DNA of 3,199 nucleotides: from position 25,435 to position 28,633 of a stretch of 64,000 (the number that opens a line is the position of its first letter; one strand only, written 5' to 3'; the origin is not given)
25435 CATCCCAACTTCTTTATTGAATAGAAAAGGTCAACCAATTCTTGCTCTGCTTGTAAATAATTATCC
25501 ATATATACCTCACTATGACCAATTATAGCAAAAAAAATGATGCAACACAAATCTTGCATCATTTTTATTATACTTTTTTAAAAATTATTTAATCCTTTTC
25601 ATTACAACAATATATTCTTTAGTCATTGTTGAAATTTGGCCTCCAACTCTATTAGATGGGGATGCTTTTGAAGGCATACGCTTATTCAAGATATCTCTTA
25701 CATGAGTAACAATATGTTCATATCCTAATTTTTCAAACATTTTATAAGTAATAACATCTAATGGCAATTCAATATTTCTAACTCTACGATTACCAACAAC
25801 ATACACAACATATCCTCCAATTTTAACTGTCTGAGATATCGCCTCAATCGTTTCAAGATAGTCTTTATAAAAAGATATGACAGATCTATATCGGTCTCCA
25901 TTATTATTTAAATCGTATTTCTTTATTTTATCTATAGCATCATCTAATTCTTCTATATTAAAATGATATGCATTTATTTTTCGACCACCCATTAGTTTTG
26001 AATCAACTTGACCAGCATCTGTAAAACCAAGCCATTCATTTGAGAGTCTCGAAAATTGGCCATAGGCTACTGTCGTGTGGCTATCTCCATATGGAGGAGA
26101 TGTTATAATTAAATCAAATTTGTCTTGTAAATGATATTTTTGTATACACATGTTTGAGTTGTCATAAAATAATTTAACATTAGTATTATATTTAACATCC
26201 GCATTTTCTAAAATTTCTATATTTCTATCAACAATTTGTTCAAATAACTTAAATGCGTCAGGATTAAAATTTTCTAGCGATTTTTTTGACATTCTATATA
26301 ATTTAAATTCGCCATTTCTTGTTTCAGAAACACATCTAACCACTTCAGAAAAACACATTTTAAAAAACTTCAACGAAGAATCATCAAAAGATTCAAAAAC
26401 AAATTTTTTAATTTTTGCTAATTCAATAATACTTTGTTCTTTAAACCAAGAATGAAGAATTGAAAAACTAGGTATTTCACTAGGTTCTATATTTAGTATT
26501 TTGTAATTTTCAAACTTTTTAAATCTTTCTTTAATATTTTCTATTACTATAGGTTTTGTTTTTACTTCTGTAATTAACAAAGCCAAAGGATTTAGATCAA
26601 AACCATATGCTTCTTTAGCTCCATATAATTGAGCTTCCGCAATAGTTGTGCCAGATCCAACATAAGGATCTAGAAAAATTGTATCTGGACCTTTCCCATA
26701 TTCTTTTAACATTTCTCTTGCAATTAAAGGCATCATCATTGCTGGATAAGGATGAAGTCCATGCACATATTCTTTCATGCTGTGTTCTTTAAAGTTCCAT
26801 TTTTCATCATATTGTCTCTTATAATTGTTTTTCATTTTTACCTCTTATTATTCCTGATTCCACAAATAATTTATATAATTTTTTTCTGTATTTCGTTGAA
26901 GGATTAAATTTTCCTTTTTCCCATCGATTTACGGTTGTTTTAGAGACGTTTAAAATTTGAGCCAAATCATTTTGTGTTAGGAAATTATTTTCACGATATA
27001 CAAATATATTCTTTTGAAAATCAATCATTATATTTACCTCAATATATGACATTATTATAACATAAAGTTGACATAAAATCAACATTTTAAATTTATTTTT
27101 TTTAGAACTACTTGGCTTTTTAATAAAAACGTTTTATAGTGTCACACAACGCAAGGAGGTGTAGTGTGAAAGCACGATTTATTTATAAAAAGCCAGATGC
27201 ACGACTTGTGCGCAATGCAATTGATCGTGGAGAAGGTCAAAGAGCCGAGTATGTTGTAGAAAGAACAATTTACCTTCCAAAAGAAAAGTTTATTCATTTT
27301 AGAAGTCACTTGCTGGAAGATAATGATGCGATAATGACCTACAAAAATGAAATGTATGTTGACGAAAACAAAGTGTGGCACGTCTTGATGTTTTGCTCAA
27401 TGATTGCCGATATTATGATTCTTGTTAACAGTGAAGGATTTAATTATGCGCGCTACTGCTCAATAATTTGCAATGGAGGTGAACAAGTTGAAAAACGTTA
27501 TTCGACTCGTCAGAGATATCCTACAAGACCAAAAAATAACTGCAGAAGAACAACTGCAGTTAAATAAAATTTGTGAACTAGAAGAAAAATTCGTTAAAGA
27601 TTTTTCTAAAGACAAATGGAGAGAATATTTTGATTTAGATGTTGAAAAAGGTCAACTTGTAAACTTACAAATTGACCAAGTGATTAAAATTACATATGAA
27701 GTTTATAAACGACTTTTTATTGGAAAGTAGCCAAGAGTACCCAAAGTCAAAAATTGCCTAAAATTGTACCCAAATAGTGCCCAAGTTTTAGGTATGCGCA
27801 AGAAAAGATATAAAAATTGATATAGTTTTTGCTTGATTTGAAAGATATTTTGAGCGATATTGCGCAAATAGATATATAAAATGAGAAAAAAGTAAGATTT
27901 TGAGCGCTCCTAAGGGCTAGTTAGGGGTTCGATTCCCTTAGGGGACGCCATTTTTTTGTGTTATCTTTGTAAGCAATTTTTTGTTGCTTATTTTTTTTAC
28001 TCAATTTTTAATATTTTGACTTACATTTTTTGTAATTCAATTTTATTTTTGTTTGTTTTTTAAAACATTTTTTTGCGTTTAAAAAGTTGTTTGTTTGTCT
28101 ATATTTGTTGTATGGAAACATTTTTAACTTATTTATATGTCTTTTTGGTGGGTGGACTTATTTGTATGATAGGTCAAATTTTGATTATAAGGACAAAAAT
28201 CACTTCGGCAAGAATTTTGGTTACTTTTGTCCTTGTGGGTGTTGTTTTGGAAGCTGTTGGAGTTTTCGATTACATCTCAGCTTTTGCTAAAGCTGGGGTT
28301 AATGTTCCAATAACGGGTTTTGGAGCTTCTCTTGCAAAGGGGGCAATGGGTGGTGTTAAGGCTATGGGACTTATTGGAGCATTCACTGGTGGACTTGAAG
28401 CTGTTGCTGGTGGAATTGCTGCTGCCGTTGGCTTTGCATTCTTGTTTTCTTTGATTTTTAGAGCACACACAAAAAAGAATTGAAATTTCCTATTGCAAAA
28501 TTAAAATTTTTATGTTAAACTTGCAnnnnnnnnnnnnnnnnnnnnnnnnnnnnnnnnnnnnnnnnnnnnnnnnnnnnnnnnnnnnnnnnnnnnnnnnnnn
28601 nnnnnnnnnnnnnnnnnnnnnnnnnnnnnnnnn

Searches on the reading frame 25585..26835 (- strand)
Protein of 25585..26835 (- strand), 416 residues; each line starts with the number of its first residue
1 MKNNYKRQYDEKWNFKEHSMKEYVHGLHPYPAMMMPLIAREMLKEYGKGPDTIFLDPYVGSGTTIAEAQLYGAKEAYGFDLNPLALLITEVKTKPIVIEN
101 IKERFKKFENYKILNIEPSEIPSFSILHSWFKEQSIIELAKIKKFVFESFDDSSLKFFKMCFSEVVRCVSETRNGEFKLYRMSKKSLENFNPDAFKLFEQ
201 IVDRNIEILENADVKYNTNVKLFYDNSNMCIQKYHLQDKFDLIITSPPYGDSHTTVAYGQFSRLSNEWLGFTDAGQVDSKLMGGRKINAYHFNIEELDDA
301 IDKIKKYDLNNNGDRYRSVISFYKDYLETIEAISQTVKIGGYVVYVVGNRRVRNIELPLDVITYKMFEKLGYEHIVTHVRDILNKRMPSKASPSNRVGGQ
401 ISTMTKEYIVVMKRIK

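Call 6: search_protein_families(library=pfam, proteins=[window:25585-26835:-], max_evalue=0.01)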
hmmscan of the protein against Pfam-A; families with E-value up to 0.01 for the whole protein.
window:25585-26835:- (416 aa): 4 families
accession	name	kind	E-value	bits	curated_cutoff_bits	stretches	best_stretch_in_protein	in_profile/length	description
PF01555.25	N6_N4_Mtase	-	2.6e-09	37.8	26.7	1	6-83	137-213/221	DNA methylase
PF01170.24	UPF0020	-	4.8e-09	36.6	22.3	1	30-78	8-56/197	RMKL-like, methyltransferase domain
PF03602.21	Cons_hypoth95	-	7e-05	23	24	0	42-100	35-91/182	Conserved hypothetical protein 95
PF07669.17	Eco57I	-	0.0045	17.5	25.3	1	77-255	4-90/171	Eco57I restriction-modification methylase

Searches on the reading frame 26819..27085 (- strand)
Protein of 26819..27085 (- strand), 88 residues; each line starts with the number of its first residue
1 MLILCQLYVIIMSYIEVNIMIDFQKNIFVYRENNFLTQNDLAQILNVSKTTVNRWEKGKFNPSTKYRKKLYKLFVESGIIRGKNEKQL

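Call 6: search_protein_families(library=pfam, proteins=[window:26819-27085:-], max_evalue=0.01)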
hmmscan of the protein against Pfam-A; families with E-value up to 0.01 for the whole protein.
window:26819-27085:- (88 aa): 13 families
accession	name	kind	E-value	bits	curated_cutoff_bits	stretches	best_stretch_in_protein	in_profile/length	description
PF01381.28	HTH_3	-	1.3e-08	35.1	23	1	31-65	5-39/55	Helix-turn-helix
PF12844.13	HTH_19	-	6e-05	23.3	30.2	1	30-73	7-47/64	Helix-turn-helix domain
PF12728.13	HTH_17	-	7.9e-05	23.3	27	1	35-69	1-36/51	Helix-turn-helix domain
PF13412.12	HTH_24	-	0.00014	21.8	21.9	1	31-54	13-36/48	Winged helix-turn-helix DNA-binding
PF13560.12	HTH_31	-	0.00018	22.2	27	1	30-62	9-42/64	Helix-turn-helix domain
PF08279.18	HTH_11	-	0.00039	20.7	25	1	30-54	10-34/55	HTH domain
PF13443.12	HTH_26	-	0.0011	19.6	22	1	32-60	8-35/63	Cro/C1-type HTH DNA-binding domain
PF20432.4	Xre-like-HTH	-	0.0016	19.1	25.8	1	36-63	24-53/63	Antitoxin Xre-like helix-turn-helix domain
PF13744.12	HTH_37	-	0.0033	17.6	27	1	27-61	23-57/80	Helix-turn-helix domain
PF04545.22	Sigma70_r4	-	0.0053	16.7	24.1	1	24-57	9-42/50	Sigma-70, region 4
PF12802.13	MarR_2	-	0.0064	17.1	27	1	32-54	15-39/61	MarR family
PF07022.19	Phage_CI_repr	-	0.0073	17.1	22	0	34-63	11-40/65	Bacteriophage CI repressor helix-turn-helix domain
PF13545.12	HTH_Crp_2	-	0.0095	16.3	27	0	36-54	23-41/70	Crp-like helix-turn-helix domain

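Call 9: search_protein_families(library=phrogs, proteins=[window:26819-27085:-], max_evalue=0.01)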
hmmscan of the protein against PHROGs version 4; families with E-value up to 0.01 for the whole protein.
window:26819-27085:- (88 aa): 32 families (the best 25 are shown)
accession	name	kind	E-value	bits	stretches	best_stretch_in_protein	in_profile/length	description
phrog_3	-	transcription regulation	8.5e-11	43.2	1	15-83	81-148/430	transcriptional repressor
phrog_8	-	transcription regulation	3e-09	37.8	1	18-65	72-119/346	transcriptional regulator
phrog_2104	-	unknown function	4.9e-09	37.3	1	26-70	43-87/103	-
phrog_7950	-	transcription regulation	1e-07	32.9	1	29-74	14-60/68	transcriptional repressor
phrog_4836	-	transcription regulation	2.1e-07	31.7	1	18-65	71-118/194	CII-like regulator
phrog_4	-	transcription regulation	3.6e-07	30.5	1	19-73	133-180/400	transcriptional repressor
phrog_2967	-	transcription regulation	1.5e-06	28.9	1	20-65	8-53/225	transcriptional regulator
phrog_1373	-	transcription regulation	1.1e-05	26.5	1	19-72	66-113/166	transcriptional regulator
phrog_2439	-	transcription regulation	2.5e-05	24.3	1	29-72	14-57/367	transcriptional regulator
phrog_7241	-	transcription regulation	5.5e-05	24.2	1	17-70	56-109/122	transcriptional regulator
phrog_66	-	integration and excision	0.00016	22.4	1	32-68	90-126/412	excisionase and transcriptional regulator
phrog_5119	-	unknown function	0.00022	22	1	28-76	59-110/152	-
phrog_2328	-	transcription regulation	0.0003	21.6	1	27-63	20-56/128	transcriptional repressor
phrog_4745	-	DNA, RNA and nucleotide metabolism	0.0005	20.8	1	33-57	29-53/107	DNA binding protein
phrog_4494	-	unknown function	0.00054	21.4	1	20-69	4-52/109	-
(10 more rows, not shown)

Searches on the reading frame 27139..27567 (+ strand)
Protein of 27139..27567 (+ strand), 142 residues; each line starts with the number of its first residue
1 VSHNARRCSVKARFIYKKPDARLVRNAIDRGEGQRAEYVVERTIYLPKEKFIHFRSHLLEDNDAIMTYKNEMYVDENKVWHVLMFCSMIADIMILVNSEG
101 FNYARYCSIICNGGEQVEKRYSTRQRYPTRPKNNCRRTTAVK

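Call 6: search_protein_families(library=pfam, proteins=[window:27139-27567:+], max_evalue=0.01)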
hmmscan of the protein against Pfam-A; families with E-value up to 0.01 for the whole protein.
window:27139-27567:+ (142 aa): 1 family
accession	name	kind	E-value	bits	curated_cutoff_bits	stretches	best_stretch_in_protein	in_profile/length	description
PF19854.4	DUF6329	-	0.0016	18.5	26.8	1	94-108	17-31/39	Family of unknown function (DUF6329)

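Call 8: search_protein_families(library=ncbifam, proteins=[window:27139-27567:+], max_evalue=0.01)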
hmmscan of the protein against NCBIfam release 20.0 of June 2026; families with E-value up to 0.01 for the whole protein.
window:27139-27567:+ (142 aa): 0 families

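Call 9: search_protein_families(library=phrogs, proteins=[window:27139-27567:+], max_evalue=0.01)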
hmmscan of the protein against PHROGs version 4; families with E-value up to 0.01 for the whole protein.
window:27139-27567:+ (142 aa): 1 family
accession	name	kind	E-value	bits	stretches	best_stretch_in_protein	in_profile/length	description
phrog_21303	-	unknown function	2.4e-18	67.4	1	11-111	2-93/101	-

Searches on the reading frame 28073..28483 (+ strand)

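Call 8: search_protein_families(library=ncbifam, proteins=[window:28073-28483:+], max_evalue=0.01)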
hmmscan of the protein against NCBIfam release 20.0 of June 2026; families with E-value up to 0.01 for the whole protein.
window:28073-28483:+ (136 aa): 3 families
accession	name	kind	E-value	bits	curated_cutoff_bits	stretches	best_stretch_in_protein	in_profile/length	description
TIGR02839.1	spore_V_AE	equivalog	7.8e-35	119.6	131.1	1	20-132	1-113/114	stage V sporulation protein AE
TIGR02838.1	spore_V_AC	equivalog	8.8e-11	41.7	164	1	21-127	21-135/141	stage V sporulation protein AC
TIGR01937.1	nqrB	equivalog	0.0086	15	349.9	1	26-80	280-332/413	NADH:ubiquinone reductase (Na(+)-transporting) subunit B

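Call 9: search_protein_families(library=phrogs, proteins=[window:28073-28483:+], max_evalue=0.01)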
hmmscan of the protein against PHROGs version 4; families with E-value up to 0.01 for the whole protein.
window:28073-28483:+ (136 aa): 0 families
